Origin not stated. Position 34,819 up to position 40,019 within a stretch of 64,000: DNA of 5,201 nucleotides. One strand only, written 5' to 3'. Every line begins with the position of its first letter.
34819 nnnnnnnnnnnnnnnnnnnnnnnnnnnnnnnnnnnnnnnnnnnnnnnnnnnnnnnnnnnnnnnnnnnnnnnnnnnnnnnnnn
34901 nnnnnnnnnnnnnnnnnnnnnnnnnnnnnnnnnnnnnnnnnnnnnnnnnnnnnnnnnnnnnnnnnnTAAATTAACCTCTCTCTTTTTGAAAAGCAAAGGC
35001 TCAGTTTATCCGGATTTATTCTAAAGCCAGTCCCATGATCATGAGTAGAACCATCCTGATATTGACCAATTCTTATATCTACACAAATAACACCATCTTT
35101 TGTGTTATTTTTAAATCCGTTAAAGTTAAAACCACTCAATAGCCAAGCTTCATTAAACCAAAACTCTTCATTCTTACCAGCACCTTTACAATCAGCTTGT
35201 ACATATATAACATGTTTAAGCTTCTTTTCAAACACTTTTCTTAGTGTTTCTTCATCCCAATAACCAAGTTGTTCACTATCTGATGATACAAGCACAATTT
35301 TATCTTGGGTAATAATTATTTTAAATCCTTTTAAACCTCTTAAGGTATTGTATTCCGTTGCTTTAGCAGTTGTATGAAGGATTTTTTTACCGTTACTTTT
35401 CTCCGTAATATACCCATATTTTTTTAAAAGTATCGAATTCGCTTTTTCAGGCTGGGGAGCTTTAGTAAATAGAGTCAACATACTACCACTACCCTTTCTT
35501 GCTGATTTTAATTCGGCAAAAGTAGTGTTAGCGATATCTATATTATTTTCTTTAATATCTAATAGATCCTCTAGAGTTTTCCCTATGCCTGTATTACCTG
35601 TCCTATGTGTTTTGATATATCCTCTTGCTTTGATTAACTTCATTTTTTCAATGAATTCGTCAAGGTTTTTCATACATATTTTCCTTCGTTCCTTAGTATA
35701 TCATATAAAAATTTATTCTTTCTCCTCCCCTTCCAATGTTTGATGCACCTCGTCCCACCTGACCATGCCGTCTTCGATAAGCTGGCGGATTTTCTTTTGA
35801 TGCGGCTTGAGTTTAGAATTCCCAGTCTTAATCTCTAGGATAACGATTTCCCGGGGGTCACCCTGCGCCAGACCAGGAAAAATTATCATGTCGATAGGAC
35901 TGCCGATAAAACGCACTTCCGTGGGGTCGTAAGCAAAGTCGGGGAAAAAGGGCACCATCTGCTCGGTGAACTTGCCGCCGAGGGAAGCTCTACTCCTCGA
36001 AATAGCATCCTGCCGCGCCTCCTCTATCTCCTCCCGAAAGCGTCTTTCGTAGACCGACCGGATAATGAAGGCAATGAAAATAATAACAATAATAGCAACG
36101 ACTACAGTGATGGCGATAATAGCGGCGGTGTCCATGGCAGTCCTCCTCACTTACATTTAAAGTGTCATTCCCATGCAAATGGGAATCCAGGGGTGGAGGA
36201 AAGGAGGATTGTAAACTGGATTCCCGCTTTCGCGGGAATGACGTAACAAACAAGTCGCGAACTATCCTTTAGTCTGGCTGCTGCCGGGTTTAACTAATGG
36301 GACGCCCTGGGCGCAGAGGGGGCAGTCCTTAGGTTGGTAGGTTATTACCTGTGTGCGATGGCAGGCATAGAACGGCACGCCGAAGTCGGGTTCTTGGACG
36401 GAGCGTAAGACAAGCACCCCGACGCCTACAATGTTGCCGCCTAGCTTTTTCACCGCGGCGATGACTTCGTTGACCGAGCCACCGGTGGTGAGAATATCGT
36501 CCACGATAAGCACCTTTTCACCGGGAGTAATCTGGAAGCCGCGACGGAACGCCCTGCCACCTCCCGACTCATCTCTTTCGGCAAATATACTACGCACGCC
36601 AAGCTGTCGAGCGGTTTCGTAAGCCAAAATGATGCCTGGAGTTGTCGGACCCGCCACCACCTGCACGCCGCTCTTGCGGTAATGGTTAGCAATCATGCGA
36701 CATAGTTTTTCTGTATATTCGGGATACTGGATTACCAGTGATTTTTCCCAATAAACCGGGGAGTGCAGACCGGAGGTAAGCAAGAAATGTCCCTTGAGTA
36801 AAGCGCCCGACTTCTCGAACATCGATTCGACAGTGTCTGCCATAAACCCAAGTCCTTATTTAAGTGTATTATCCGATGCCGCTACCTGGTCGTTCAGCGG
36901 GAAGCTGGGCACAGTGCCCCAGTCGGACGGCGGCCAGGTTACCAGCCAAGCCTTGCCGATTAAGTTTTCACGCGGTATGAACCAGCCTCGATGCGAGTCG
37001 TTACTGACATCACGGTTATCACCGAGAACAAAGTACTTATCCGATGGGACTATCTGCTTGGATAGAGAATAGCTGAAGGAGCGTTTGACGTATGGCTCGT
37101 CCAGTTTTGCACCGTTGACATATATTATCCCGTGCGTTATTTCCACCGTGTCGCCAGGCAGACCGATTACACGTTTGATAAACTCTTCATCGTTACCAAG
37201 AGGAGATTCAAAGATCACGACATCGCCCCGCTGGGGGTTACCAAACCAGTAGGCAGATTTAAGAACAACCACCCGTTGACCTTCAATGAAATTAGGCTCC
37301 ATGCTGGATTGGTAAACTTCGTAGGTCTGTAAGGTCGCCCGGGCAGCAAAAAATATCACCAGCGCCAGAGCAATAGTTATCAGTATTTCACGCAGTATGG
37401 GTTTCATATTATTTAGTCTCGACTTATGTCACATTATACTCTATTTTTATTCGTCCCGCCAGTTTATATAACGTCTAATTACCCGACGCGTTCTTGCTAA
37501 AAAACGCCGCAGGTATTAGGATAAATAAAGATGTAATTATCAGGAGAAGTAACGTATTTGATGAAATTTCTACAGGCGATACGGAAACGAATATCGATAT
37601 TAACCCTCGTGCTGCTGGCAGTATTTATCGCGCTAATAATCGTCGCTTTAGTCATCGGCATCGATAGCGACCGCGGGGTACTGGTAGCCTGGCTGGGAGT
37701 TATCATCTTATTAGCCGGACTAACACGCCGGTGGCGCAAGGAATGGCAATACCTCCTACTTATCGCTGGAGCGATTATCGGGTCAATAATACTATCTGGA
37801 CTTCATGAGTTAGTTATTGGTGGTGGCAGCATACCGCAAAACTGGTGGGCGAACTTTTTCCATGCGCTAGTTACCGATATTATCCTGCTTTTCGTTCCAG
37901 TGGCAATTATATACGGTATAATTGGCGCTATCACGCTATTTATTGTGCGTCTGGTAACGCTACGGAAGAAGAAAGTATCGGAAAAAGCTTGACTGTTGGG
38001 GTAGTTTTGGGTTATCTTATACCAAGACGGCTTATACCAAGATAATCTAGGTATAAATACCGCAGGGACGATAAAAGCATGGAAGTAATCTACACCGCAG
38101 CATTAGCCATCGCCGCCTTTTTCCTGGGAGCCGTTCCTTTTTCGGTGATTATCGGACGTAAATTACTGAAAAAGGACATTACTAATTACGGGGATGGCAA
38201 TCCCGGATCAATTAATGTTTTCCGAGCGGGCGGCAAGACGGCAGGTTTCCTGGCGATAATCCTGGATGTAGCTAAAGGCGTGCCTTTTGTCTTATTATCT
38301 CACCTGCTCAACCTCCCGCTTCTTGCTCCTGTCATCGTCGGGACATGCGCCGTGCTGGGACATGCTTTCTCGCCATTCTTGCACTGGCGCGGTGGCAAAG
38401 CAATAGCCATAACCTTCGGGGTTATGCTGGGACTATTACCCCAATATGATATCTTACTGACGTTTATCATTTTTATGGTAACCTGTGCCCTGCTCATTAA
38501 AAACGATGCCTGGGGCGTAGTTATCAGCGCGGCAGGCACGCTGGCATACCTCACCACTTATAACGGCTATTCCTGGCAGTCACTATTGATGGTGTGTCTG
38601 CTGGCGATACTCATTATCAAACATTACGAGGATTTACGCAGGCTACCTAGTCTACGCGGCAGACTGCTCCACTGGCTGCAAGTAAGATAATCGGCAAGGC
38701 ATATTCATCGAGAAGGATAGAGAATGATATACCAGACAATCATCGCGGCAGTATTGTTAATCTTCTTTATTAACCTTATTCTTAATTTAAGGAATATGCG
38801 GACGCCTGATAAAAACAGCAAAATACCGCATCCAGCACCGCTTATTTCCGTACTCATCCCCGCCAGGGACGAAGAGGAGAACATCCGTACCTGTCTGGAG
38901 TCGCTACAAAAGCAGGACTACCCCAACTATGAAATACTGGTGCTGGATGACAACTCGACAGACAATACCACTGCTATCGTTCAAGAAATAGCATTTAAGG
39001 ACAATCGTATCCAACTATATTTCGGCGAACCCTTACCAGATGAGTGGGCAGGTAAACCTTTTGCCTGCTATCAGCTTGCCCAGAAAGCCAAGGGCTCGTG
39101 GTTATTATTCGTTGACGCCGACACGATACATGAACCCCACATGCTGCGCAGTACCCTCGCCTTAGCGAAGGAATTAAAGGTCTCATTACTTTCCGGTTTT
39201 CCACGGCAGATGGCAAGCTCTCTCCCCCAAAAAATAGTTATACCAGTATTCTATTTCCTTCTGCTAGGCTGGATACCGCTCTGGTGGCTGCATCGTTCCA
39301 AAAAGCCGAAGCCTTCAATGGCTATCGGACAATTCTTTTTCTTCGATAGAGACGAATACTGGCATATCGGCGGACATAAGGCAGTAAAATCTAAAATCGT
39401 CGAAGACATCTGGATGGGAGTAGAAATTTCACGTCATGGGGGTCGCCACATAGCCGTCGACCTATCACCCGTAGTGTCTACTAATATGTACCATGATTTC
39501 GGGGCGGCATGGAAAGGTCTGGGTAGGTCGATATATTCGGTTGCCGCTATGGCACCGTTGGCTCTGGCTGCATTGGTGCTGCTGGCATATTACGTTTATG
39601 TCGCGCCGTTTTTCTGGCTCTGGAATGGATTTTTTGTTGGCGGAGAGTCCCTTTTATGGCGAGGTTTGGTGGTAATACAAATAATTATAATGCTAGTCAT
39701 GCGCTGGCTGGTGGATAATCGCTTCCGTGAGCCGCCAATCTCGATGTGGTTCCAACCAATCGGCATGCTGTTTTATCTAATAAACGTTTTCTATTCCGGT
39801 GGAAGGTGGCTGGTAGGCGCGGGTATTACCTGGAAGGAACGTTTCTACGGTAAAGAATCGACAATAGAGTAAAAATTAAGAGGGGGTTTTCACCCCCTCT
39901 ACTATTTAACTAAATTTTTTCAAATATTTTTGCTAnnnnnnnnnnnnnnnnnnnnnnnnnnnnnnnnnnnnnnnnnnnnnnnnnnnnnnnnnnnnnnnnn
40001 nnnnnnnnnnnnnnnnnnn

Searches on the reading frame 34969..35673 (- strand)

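Call 54: search_protein_families(library=pfam, proteins=[window:34969-35673:-], max_evalue=0.00001)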
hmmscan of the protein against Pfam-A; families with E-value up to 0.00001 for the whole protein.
window:34969-35673:- (235 aa): 1 family
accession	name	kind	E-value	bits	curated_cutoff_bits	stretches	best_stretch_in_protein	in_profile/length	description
PF15515.12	MvaI_BcnI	-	5.4e-47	161.1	25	1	8-228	1-227/227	MvaI/BcnI restriction endonuclease family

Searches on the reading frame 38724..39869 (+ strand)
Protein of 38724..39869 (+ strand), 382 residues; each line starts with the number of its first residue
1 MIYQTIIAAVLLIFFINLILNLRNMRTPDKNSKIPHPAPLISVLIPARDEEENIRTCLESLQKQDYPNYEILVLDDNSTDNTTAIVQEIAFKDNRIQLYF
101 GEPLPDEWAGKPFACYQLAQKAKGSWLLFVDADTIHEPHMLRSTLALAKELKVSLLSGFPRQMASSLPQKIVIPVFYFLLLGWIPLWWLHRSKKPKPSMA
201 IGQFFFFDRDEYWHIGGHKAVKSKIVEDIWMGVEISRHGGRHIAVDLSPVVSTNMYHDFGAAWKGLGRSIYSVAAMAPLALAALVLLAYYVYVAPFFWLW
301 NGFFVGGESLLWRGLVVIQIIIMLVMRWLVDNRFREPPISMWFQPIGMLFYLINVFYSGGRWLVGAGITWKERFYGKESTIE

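Call 53: search_protein_families(library=pfam, proteins=[window:38724-39869:+], max_evalue=0.00001)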
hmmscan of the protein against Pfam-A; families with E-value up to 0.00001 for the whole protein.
window:38724-39869:+ (382 aa): 4 families
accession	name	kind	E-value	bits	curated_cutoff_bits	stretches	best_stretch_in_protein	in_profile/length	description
PF00535.33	Glycos_transf_2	-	1.3e-24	87.5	23.3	1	42-155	1-110/168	Glycosyl transferase family 2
PF13641.12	Glyco_tranf_2_3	-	1.3e-18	68.3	27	1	39-265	2-223/230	Glycosyltransferase like family 2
PF13506.12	Glyco_transf_21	-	7.4e-10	39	21.7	1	111-255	18-156/174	Glycosyl transferase family 21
PF10111.15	Glyco_tranf_2_2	-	1.4e-08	35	27.3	1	42-154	1-112/276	Glycosyltransferase like family 2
